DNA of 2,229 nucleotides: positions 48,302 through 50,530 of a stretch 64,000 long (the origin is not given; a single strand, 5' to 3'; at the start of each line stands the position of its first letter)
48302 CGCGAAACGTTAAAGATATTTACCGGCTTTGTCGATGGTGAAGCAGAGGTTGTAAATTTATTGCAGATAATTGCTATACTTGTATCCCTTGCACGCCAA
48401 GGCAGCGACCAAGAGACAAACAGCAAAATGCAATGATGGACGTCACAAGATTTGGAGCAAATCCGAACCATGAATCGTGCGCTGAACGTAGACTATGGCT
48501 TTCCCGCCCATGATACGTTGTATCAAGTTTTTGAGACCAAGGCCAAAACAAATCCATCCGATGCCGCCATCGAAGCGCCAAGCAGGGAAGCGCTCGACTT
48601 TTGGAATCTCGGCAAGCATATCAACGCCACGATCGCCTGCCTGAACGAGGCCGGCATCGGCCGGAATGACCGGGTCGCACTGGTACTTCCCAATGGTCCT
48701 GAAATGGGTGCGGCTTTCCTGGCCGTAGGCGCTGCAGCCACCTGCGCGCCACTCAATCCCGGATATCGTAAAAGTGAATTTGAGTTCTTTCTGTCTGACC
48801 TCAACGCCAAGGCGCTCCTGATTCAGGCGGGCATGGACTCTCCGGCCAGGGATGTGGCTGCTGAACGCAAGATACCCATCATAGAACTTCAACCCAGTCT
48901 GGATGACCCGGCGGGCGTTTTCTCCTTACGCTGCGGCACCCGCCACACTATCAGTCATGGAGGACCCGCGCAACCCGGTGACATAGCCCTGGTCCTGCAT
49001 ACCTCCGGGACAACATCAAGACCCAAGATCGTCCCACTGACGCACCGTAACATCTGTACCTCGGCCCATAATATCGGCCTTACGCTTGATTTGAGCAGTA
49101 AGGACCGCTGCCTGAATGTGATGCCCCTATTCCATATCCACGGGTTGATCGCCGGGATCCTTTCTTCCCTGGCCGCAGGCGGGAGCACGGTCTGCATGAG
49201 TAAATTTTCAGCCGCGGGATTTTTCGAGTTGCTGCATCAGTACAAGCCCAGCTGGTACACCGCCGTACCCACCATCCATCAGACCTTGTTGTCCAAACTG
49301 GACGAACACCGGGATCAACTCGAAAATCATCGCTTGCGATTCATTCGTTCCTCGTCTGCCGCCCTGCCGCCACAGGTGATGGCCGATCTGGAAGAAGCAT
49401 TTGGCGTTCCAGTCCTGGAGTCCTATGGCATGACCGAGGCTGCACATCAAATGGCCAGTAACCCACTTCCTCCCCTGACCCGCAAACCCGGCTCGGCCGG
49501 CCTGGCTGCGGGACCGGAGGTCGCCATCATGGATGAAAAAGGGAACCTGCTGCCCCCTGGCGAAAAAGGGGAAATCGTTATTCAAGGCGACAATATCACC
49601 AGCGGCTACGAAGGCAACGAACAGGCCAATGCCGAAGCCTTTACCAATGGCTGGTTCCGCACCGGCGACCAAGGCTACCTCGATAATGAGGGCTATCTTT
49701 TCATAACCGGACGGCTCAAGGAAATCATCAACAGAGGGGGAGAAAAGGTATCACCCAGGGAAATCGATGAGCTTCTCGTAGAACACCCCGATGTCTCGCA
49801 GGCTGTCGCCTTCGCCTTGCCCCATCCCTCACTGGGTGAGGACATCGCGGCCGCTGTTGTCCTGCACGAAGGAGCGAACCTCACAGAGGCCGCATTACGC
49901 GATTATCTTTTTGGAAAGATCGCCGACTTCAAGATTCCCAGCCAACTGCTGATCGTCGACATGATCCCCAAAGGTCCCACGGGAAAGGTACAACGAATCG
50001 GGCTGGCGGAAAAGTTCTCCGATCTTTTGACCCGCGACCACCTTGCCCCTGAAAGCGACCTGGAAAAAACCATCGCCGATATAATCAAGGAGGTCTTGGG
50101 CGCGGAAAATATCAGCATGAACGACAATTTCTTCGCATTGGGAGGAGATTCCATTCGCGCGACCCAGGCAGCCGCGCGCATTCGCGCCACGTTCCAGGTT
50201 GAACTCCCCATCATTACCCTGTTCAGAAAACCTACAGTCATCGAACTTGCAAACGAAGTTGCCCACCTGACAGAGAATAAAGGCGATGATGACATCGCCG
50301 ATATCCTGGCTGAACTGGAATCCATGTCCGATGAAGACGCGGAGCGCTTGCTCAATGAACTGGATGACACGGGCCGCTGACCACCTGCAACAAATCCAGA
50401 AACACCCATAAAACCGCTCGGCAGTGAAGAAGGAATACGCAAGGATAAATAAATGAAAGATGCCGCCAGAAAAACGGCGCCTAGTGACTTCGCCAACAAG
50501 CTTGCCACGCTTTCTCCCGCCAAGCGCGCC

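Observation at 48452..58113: Uncharacterised hybrid biosynthetic cluster: acyl-AMP ligase-ACP, ALS-like TPP enzyme, ICL-family lyase, starter-C NRPS module with TE, and Sfp-type PPTase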

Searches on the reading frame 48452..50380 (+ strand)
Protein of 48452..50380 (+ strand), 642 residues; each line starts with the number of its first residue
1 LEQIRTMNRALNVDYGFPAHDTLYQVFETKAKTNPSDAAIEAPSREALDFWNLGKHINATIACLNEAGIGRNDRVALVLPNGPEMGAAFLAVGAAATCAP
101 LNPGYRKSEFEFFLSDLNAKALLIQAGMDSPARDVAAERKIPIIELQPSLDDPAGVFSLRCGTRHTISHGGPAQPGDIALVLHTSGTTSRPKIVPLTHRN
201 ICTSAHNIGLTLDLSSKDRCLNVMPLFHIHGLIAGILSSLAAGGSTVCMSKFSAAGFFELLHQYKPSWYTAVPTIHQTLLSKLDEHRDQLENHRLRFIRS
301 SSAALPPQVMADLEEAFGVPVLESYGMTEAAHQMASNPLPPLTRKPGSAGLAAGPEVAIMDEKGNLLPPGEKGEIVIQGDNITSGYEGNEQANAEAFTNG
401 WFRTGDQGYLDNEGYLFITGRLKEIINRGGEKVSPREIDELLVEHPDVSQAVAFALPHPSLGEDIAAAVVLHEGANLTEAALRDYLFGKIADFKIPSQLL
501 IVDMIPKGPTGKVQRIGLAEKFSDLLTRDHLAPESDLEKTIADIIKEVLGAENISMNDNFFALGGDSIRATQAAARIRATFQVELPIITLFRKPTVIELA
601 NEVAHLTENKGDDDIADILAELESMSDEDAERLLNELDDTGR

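Call 3: search_protein_families(library=pfam, proteins=[window:48452-50380:+])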
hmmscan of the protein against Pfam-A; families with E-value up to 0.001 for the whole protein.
window:48452-50380:+ (642 aa): 3 families
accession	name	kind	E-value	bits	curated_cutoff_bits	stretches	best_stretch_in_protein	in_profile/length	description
PF00501.34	AMP-binding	-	9.8e-73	245.6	29.9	1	27-386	1-383/384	AMP-binding enzyme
PF00550.31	PP-binding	-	6.3e-15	55.6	20.8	1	540-601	2-65/67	Phosphopantetheine attachment site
PF13193.12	AMP-binding_C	-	6.2e-14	53.1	24.5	1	437-512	1-76/76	AMP-binding enzyme C-terminal domain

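Call 4: search_protein_families(library=ncbifam, proteins=[window:48452-50380:+])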
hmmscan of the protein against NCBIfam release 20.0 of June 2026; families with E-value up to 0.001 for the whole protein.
window:48452-50380:+ (642 aa): 108 families (the best 25 are shown)
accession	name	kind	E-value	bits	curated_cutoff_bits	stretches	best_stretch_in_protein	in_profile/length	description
NF004511.1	PRK05852.1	equivalog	4.2e-125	418.3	650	1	24-522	2-504/505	FadD7 family fatty acid--CoA ligase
NF004837.0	PRK06187.1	subfamily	2.1e-105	353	476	1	21-524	8-524/531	long-chain-fatty-acid--CoA ligase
NF004114.0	PRK05605.1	equivalog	9.9e-84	281.7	766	2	174-521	219-568/575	long-chain-fatty-acid--CoA ligase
NF005702.0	PRK07514.1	subfamily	2e-83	280.5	558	1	21-526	3-504/506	malonyl-CoA synthase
NF005714.0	PRK07529.1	subfamily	6.5e-81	272.5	632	2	170-520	212-574/640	acyl-CoA synthetase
NF006182.0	PRK08316.1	subfamily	2.3e-78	264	663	1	21-524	11-519/523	fatty acyl-CoA synthetase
NF006181.0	PRK08314.1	subfamily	1.5e-77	261.1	705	2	173-520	201-552/563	long-chain-fatty-acid--CoA ligase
NF004808.0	PRK06155.1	equivalog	2.2e-74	250.7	722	1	14-521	14-521/542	ATP-dependent acyl-CoA ligase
NF002966.0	PRK03640.1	equivalog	3.1e-73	247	556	1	28-521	9-479/483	o-succinylbenzoate--CoA ligase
NF004758.0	PRK06087.1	equivalog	2.8e-71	240.6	736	1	8-531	11-544/548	medium-chain fatty-acid--CoA ligase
NF005947.1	PRK08008.1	equivalog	6.7e-70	236.1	651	1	48-516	38-515/518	crotonobetaine/carnitine-CoA ligase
NF052269.1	Staph_lig_FadD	equivalog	7.3e-70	235.7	650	1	27-522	6-493/499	long-chain-fatty-acid--CoA ligase FadD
NF005801.1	PRK07656.1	equivalog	1.4e-69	235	657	1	25-515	5-496/500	FadD3 family acyl-CoA ligase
NF009233.0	PRK12583.1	subfamily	3.1e-69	233.8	832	1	178-524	203-552/558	fatty acid CoA ligase family protein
NF005307.0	PRK06839.1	equivalog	1.7e-68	231.5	748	1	27-522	8-493/496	o-succinylbenzoate--CoA ligase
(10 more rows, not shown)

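Call 23: search_solved_structures(query=window:48452-50380:+, show_alignments=2)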
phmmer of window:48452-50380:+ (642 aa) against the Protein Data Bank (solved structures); distinct sequences matched with E-value up to 0.001: 254 (the best 60 are shown).
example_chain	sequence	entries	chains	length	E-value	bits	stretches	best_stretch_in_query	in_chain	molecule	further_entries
6qjz_A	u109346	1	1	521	2.8e-130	438.9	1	22-522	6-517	oxalyl CoA-synthetase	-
5ie0_A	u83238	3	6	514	8.7e-130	437.2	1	21-522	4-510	Oxalate--CoA ligase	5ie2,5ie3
8aff_A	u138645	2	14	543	5.3e-112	378.5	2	167-523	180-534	Oxalate--CoA ligase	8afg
8atd_C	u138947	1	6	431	2.2e-81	277.3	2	167-425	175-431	Oxalate--CoA ligase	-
9be3_A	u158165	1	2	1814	5.6e-75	256.2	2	26-601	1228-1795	Linear gramicidin synthase subunit A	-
9meh_A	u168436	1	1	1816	5.6e-75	256.2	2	26-601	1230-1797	Linear gramicidin synthase subunit A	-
9be4_A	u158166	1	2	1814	2.2e-74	254.2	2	26-601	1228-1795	Linear gramicidin synthase subunit A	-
6mfz_A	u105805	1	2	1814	7.2e-74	252.5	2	26-601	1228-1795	Linear gramicidin synthase subunit A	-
3r44_A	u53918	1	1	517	4.8e-63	216.8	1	32-524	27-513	fatty acyl CoA synthetase FADD13 (FATTY-ACYL-CoA SYNTHETASE)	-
5bsm_A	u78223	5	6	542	5.8e-63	216.5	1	14-522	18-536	4-coumarate--CoA ligase 2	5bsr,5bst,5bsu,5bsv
5bsw_A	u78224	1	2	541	6.8e-63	216.3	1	14-522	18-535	4-coumarate--CoA ligase 2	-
5u95_A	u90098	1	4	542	7.9e-63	216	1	14-522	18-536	4-coumarate--CoA ligase 2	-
3a9u_A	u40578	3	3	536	3.6e-60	207.3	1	60-523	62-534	4-coumarate--CoA ligase | 4-coumarate:CoA ligase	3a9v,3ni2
8weu_A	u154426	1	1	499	1.9e-59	204.9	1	31-521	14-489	Fatty-acyl-CoA synthase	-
8wev_A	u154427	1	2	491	2.5e-59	204.5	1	31-516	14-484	Feruloyl-CoA Synthetase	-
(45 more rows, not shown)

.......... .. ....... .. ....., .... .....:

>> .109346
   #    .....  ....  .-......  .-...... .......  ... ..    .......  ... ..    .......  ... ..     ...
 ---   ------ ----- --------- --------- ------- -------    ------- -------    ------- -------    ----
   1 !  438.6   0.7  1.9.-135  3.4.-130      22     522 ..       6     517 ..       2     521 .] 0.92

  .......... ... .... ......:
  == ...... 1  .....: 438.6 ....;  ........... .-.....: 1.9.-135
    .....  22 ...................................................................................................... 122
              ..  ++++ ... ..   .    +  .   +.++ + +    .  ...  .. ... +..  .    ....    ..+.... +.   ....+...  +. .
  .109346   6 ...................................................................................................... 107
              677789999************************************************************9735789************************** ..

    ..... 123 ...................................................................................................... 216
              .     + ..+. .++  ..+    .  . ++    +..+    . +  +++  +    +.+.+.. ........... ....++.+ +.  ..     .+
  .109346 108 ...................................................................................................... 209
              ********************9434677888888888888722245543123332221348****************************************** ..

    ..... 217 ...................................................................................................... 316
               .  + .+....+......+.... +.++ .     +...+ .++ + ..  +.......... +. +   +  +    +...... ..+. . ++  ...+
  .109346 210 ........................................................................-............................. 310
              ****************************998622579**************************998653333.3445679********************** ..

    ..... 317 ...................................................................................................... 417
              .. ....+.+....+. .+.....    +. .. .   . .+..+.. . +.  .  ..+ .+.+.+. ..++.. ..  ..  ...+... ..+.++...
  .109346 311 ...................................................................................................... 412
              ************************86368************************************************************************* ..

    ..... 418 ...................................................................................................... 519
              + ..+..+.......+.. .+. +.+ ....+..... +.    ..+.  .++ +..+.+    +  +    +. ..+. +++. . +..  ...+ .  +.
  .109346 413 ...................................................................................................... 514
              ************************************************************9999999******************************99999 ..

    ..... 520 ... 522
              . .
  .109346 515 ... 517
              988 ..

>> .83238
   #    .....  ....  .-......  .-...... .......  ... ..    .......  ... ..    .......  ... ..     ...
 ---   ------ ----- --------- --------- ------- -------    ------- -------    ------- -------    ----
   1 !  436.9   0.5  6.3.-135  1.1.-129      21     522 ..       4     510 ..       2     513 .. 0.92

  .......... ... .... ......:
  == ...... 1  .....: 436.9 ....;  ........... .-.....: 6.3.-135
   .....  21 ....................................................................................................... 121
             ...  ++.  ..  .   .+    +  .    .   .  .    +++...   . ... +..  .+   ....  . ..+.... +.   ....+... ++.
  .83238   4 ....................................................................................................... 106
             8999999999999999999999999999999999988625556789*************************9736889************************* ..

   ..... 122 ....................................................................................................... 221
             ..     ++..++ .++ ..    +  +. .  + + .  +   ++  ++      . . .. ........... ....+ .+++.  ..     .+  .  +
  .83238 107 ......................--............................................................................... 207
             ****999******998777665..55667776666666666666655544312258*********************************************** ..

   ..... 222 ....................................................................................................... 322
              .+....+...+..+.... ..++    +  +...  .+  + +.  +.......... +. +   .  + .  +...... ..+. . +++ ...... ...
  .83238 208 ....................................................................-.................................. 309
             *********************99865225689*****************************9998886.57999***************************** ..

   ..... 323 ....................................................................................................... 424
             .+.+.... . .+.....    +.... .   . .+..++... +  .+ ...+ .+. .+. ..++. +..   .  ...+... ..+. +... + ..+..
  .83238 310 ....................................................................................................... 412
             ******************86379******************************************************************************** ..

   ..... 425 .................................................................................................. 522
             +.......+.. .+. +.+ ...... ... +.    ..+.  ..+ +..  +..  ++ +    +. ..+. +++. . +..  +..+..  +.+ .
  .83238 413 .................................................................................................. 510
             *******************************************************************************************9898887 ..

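Call 78: search_protein_representatives(protein=window:48470-50380:+)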
Query: 636 residues. Proteins with E-value up to 0.001 (for the whole library): 290019; up to 1e-10: 188011; up to 1e-30: 59260. The best 150 are listed.
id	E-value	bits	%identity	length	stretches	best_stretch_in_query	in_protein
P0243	0.0e+00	2155.6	44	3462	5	22-597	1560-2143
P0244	0.0e+00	1095.0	33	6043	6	13-599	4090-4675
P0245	8.8e-272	919.5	31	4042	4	14-608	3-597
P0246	2.3e-261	885.1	36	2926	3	16-595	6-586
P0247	2.7e-260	881.5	38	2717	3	19-600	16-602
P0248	1.7e-258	875.6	34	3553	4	23-597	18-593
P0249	2.2e-258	875.2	43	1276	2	53-512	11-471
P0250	9.7e-258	873.1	30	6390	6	24-631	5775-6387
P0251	4.8e-255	864.2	27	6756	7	11-595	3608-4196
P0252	2.8e-254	861.7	28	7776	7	15-597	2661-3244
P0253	1.5e-252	856.0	42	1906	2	20-597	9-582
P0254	8.3e-249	843.6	42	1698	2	13-597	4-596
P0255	1.5e-248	842.7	28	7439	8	8-595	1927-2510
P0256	1.3e-247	839.6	44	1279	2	23-601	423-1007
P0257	4.4e-246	834.6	27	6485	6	12-601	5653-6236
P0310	8.9e-215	731.2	56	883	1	15-602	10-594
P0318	4.7e-213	725.5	55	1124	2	16-601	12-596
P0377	8.8e-201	685.0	55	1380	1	20-597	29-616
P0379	1.4e-200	684.3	55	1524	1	16-605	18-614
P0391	1.1e-198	678.1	53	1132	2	25-595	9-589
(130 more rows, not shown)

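Call 81: search_protein_families(library=pfam, proteins=[P0318, P0391, P0377, P0379, P0256, P0310, P0253], max_evalue=0.00001)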
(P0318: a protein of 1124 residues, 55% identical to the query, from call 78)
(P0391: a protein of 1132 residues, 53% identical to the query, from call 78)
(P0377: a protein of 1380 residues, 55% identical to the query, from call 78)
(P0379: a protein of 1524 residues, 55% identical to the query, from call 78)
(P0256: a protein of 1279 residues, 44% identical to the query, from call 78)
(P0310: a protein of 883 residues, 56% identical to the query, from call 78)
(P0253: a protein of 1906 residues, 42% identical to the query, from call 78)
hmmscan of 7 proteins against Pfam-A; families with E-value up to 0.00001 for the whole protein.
P0318 (1124 aa): 4 families
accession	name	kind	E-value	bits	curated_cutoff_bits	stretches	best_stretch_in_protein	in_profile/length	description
PF00668.25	Condensation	-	8.1e-104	348.3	30.6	1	612-1056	5-456/456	Condensation domain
PF00501.34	AMP-binding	-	2.7e-81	273.7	29.9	2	20-375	4-383/384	AMP-binding enzyme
PF00550.31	PP-binding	-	2.2e-13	50.7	20.8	1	529-590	2-65/67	Phosphopantetheine attachment site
PF13193.12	AMP-binding_C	-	1.3e-12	48.9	24.5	1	426-501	1-76/76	AMP-binding enzyme C-terminal domain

P0391 (1132 aa): 4 families
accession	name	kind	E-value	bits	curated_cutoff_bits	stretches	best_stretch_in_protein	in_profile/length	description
PF00668.25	Condensation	-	9.3e-98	328.3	30.6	1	613-1048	5-452/456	Condensation domain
PF00501.34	AMP-binding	-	1.7e-71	241.5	29.9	1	7-366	3-383/384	AMP-binding enzyme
PF00550.31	PP-binding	-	4e-26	91.5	20.8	2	528-591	2-67/67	Phosphopantetheine attachment site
PF13193.12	AMP-binding_C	-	8.4e-16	59.1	24.5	1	417-492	1-76/76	AMP-binding enzyme C-terminal domain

P0377 (1380 aa): 4 families
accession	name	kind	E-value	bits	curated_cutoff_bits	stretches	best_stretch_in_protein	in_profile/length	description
PF00668.25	Condensation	-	4.6e-166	553.5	30.6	2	637-1074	2-446/456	Condensation domain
PF00501.34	AMP-binding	-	1.9e-71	241.4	29.9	1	31-390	2-383/384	AMP-binding enzyme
PF13193.12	AMP-binding_C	-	2.7e-18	67.1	24.5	1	441-516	1-76/76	AMP-binding enzyme C-terminal domain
PF00550.31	PP-binding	-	1e-15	58.2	20.8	1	554-614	3-65/67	Phosphopantetheine attachment site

P0379 (1524 aa): 4 families
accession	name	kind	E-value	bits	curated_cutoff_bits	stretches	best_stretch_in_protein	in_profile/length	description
PF00668.25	Condensation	-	3e-153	511.2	30.6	2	628-1061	3-445/456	Condensation domain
PF00501.34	AMP-binding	-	1.8e-74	251.3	29.9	1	26-382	4-383/384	AMP-binding enzyme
PF13193.12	AMP-binding_C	-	1.5e-16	61.5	24.5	1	433-506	1-76/76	AMP-binding enzyme C-terminal domain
PF00550.31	PP-binding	-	5.5e-13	49.4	20.8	1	543-605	2-66/67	Phosphopantetheine attachment site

P0256 (1279 aa): 4 families
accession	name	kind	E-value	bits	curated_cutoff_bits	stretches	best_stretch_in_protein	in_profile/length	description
PF00501.34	AMP-binding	-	1.3e-120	403.2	29.9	2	19-369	9-383/384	AMP-binding enzyme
PF00975.26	Thioesterase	-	9.2e-14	52.6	26.4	1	1031-1140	11-122/226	Thioesterase domain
PF00550.31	PP-binding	-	9.3e-14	51.9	20.8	1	944-1006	3-67/67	Phosphopantetheine attachment site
PF13193.12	AMP-binding_C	-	1.6e-11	45.4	24.5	1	834-909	1-76/76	AMP-binding enzyme C-terminal domain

P0310 (883 aa): 4 families
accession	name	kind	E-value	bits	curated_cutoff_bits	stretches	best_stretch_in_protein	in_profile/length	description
PF00501.34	AMP-binding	-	3.3e-73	247.1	29.9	1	17-375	2-383/384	AMP-binding enzyme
PF00975.26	Thioesterase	-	2.3e-20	74.2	26.4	1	615-735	2-123/226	Thioesterase domain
PF00550.31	PP-binding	-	1.2e-13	51.6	20.8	1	530-590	3-65/67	Phosphopantetheine attachment site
PF13193.12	AMP-binding_C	-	4.1e-13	50.5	24.5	1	426-501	1-76/76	AMP-binding enzyme C-terminal domain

P0253 (1906 aa): 5 families
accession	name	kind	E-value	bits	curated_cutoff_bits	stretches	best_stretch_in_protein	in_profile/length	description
PF00501.34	AMP-binding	-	1.3e-173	577.6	29.9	2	1062-1410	1-384/384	AMP-binding enzyme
PF00668.25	Condensation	-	5e-100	335.8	30.6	1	606-1042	5-456/456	Condensation domain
PF00550.31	PP-binding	-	6e-34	116.6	20.8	2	1572-1635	2-67/67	Phosphopantetheine attachment site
PF13193.12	AMP-binding_C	-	5e-31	107.9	24.5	2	417-492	1-76/76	AMP-binding enzyme C-terminal domain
PF00975.26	Thioesterase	-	5.6e-17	63.1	26.4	1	1695-1891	44-215/226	Thioesterase domain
